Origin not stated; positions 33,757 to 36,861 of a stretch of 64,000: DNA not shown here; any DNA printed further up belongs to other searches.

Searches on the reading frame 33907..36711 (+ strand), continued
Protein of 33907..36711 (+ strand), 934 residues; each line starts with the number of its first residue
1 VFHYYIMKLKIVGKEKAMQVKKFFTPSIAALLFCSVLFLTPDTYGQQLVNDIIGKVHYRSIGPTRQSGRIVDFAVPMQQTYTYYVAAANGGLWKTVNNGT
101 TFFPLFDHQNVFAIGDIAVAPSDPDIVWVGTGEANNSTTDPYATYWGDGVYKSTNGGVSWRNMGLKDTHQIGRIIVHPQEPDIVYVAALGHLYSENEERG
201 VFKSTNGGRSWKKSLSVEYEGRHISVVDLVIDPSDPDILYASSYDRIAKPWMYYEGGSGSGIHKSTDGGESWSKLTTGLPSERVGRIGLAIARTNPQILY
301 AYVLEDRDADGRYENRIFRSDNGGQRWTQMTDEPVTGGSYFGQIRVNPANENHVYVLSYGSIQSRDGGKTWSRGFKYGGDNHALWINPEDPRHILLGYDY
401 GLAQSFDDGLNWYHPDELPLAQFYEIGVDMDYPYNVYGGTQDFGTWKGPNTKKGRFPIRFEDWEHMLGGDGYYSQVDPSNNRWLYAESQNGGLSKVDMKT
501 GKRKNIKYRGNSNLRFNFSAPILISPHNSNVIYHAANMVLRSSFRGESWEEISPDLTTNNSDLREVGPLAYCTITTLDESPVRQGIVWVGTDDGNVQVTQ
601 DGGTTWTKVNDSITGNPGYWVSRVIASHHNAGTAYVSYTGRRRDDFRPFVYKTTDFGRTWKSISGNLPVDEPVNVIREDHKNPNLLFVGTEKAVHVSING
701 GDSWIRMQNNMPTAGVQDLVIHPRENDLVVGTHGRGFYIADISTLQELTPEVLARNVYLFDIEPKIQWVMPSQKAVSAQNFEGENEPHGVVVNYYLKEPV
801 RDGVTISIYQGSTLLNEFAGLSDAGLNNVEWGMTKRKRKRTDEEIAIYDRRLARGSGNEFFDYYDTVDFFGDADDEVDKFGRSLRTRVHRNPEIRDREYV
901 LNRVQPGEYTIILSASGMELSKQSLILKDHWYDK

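Call 20: find_encoding_contigs(protein=P0016, flank=6000, max_places=3)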
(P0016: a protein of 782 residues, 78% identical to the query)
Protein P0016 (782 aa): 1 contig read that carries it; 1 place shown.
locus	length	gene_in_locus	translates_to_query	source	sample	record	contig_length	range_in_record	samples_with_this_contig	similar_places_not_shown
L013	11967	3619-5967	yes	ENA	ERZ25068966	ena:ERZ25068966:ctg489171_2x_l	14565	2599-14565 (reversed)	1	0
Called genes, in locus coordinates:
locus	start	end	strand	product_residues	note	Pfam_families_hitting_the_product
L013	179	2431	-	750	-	PF09586:YfhO (weak)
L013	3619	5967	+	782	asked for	PF14870:PSII_BNR (faint), PF25852:DUF6242_C (faint), PF02012:BNR (faint), PF15902:Sortilin-Vps10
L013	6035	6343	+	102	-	-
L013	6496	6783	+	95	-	PF01527:HTH_Tnp_1, PF13384:HTH_23 (weak), PF13551:HTH_29 (weak)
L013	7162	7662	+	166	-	PF00665:rve, PF13683:rve_3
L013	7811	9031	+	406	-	PF00245:Alk_phosphatase, PF01676:Metalloenzyme, PF00245:Alk_phosphatase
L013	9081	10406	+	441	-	PF04389:Peptidase_M28, PF01546:Peptidase_M20, PF07687:M20_dimer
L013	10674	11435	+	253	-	PF01408:GFO_IDH_MocA, PF22725:GFO_IDH_MocA_C3 (weak)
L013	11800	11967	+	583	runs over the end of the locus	PF01425:Amidase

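Call 24: list_cluster_members(proteins=[P0001, P0002, P0004])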
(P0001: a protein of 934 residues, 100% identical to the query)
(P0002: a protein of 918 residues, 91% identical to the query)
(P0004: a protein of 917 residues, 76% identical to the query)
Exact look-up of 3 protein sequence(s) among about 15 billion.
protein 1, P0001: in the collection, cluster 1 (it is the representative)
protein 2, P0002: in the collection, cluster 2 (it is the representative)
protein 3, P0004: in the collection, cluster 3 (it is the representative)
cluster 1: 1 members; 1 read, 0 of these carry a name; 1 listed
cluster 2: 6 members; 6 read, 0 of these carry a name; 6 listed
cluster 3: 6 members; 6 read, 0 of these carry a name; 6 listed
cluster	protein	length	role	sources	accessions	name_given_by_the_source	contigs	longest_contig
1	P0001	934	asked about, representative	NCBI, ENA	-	-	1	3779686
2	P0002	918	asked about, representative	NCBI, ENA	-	-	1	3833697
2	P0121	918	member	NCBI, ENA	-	-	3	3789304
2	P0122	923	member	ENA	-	-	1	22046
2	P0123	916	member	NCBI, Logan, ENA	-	-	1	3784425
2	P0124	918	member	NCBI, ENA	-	-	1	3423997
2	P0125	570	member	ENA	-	-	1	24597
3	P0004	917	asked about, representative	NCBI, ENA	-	-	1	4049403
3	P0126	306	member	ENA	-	-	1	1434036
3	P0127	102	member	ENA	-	-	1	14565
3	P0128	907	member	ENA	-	-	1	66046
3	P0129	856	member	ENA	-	-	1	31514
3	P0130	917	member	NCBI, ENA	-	-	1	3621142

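Call 26: find_related_loci(query=window:33958-36711:+, collection=metagenome_contigs, flank=3000)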
Query window:33958-36711:+ (917 aa) in metagenome_contigs; peptide patterns used: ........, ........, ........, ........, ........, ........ (x = any residue, [..] = any of these).
120 stretches matched a pattern; 26 encode a relative of the query (tblastn E <= 1e-3); 26 distinct loci.
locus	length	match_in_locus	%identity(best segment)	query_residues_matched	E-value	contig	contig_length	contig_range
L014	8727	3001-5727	71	11-917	0e+0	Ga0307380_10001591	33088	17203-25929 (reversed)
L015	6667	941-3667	71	11-917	0e+0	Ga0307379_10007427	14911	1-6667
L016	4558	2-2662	71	33-917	0e+0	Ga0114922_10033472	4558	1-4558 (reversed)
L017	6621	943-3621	66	28-917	0e+0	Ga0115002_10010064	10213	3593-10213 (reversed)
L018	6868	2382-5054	66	30-917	0e+0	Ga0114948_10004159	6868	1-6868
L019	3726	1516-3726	74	13-748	0e+0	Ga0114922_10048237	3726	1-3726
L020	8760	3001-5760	67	1-917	0e+0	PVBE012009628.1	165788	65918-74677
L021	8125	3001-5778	58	4-916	0e+0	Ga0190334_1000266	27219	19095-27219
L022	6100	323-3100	58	4-916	0e+0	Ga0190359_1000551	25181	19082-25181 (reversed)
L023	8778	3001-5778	58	4-916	0e+0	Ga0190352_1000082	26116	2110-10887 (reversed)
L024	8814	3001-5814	59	6-917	0e+0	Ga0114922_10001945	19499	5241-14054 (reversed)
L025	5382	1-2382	66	53-917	0e+0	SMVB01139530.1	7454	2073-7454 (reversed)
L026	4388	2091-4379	68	14-773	0e+0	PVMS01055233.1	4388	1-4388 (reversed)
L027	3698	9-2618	59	64-917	0e+0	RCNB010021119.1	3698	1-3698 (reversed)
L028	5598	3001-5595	59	28-875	0e+0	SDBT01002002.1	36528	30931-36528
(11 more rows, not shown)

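Call 41: find_encoding_contigs(protein=P0005, flank=10000, max_places=2)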
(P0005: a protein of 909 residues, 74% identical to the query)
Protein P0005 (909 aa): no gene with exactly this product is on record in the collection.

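Call 42: find_encoding_contigs(protein=P0094, flank=10000, max_places=2)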
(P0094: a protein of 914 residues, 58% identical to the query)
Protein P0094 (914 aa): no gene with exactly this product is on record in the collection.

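Call 65: find_encoding_contigs(protein=P0130, flank=1500, max_places=3)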
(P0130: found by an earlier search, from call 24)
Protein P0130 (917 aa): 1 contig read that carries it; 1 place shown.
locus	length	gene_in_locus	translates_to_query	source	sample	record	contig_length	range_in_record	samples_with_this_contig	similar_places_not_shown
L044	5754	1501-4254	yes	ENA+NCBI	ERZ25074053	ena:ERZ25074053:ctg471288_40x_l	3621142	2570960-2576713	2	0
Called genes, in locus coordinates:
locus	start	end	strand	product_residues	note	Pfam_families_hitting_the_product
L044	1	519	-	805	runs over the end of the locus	PF09586:YfhO (weak)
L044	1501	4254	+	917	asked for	PF14870:PSII_BNR (faint), PF25852:DUF6242_C (faint), PF02012:BNR (faint), PF15902:Sortilin-Vps10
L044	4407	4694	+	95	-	PF01527:HTH_Tnp_1, PF13384:HTH_23 (weak), PF13551:HTH_29 (weak)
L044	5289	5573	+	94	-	PF13683:rve_3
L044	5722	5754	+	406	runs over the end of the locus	PF00245:Alk_phosphatase, PF01676:Metalloenzyme, PF00245:Alk_phosphatase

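Call 66: find_encoding_contigs(protein=P0128, flank=1500, max_places=3)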
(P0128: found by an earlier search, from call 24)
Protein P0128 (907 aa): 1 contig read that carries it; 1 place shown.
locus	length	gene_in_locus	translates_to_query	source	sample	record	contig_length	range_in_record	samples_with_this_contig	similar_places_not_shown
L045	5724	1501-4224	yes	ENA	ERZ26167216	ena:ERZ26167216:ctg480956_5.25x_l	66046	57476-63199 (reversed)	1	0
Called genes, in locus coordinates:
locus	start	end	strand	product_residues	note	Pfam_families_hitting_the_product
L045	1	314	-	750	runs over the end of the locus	PF09586:YfhO (weak)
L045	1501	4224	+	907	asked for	PF14870:PSII_BNR (faint), PF25852:DUF6242_C (faint), PF02012:BNR (faint), PF15902:Sortilin-Vps10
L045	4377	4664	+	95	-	PF01527:HTH_Tnp_1, PF13384:HTH_23 (weak), PF13551:HTH_29 (weak)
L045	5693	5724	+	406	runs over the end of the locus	PF00245:Alk_phosphatase, PF01676:Metalloenzyme, PF00245:Alk_phosphatase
